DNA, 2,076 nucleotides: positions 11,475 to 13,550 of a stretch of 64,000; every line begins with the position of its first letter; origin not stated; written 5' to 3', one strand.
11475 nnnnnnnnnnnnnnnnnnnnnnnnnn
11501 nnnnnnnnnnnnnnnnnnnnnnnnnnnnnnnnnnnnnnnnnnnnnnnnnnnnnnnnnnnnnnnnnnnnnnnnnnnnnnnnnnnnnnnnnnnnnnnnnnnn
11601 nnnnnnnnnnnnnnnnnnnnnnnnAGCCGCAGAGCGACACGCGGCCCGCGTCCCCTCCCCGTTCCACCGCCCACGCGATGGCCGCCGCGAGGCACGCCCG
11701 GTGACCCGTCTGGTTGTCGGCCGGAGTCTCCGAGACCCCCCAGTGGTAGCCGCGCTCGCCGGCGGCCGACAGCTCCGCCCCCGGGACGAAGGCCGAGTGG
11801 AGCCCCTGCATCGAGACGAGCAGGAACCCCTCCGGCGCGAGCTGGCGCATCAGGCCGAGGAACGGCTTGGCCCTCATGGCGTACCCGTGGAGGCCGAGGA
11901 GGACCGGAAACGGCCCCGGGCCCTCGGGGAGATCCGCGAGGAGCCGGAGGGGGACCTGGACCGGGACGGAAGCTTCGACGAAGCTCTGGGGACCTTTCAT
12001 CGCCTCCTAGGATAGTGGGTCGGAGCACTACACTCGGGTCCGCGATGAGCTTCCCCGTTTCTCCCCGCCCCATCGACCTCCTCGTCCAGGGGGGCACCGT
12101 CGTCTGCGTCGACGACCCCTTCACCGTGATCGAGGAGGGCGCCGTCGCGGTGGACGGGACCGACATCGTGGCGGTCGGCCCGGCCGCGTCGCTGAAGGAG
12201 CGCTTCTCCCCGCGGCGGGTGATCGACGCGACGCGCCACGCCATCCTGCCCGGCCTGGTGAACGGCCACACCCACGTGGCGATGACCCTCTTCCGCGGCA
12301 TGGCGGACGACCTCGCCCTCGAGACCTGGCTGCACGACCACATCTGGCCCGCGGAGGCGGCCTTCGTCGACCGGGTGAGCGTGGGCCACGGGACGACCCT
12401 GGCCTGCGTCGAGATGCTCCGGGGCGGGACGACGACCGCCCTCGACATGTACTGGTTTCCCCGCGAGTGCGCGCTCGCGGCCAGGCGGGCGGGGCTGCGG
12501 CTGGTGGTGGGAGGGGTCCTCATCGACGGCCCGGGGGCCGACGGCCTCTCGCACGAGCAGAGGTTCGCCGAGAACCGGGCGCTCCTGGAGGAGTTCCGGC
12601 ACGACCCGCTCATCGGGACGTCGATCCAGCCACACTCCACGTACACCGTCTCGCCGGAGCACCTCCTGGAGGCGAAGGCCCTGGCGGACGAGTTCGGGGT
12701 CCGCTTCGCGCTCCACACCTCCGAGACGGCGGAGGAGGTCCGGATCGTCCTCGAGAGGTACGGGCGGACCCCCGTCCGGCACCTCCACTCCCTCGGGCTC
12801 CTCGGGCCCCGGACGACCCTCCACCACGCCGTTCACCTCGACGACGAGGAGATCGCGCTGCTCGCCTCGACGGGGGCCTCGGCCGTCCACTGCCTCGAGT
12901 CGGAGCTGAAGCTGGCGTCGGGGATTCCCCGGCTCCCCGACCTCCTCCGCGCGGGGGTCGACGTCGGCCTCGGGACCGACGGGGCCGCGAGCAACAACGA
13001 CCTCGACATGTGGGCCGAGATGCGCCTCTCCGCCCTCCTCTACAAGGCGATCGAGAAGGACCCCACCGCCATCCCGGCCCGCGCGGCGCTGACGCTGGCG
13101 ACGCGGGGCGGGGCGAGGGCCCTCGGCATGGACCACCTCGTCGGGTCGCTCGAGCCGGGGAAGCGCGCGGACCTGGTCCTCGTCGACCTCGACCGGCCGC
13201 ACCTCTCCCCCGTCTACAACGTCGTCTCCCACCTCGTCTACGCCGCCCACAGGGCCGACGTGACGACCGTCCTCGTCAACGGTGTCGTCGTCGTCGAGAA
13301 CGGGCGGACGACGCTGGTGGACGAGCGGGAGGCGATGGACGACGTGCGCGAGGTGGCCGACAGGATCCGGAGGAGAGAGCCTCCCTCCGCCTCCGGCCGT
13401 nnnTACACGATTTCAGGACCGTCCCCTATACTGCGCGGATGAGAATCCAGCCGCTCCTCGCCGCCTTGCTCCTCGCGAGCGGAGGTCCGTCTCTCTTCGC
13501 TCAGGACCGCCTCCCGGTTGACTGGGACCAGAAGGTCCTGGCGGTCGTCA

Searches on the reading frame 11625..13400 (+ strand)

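Call 29: search_protein_families(library=ncbifam, proteins=[window:11625-13400:+], max_evalue=0.00001)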
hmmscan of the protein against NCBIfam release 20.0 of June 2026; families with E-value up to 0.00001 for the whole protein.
window:11625-13400:+ (592 aa): 36 families (the best 25 are shown)
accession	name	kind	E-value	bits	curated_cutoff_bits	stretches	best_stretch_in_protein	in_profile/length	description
NF006549.0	PRK09045.1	equivalog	2.1e-145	484.8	540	1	147-583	5-441/444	TRZ/ATZ family hydrolase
NF004701.0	PRK06038.1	equivalog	8.2e-118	393.8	609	1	151-584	5-429/432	N-ethylammeline chlorohydrolase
NF005557.0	PRK07228.1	equivalog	3.9e-112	375.2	522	1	152-585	3-441/445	5'-deoxyadenosine deaminase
NF006252.0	PRK08393.1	equivalog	2.6e-104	349.6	617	1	152-580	3-422/424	N-ethylammeline chlorohydrolase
NF012037.0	PRK15493.1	equivalog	3e-86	289.9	779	1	157-569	8-421/435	bifunctional S-methyl-5'-thioadenosine deaminase/S-adenosylhomocysteine deaminase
NF005211.0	PRK06687.1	equivalog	2.9e-81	273.4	703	1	158-565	8-417/419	TRZ/ATZ family protein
NF006055.0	PRK08203.1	equivalog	1e-80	271.5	532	1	153-584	8-453/455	8-oxoguanine deaminase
NF004995.0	PRK06380.1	subfamily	2.2e-72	244.4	567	1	154-570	5-412/418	metal-dependent hydrolase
NF009059.0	PRK12393.1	equivalog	2.9e-58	197.7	543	2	338-582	214-456/460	amidohydrolase family protein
NF006056.0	PRK08204.1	subfamily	3e-58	197.7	391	1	152-585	5-444/449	hypothetical protein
TIGR02967.1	guan_deamin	equivalog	1.4e-56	192.2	375.4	1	167-526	2-366/401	guanine deaminase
TIGR03314.1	Se_ssnA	subfamily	9e-56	189.6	455.5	1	152-584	1-440/441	putative selenium metabolism protein SsnA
NF005540.0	PRK07203.1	equivalog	1.4e-55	188.7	444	1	152-584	2-441/444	putative aminohydrolase SsnA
NF006679.0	PRK09228.1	subfamily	2.2e-53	181.6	351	1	165-524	25-389/433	guanine deaminase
NF006681.0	PRK09229.1-2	equivalog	1.3e-47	162.6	362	1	171-569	21-437/451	formimidoylglutamate deiminase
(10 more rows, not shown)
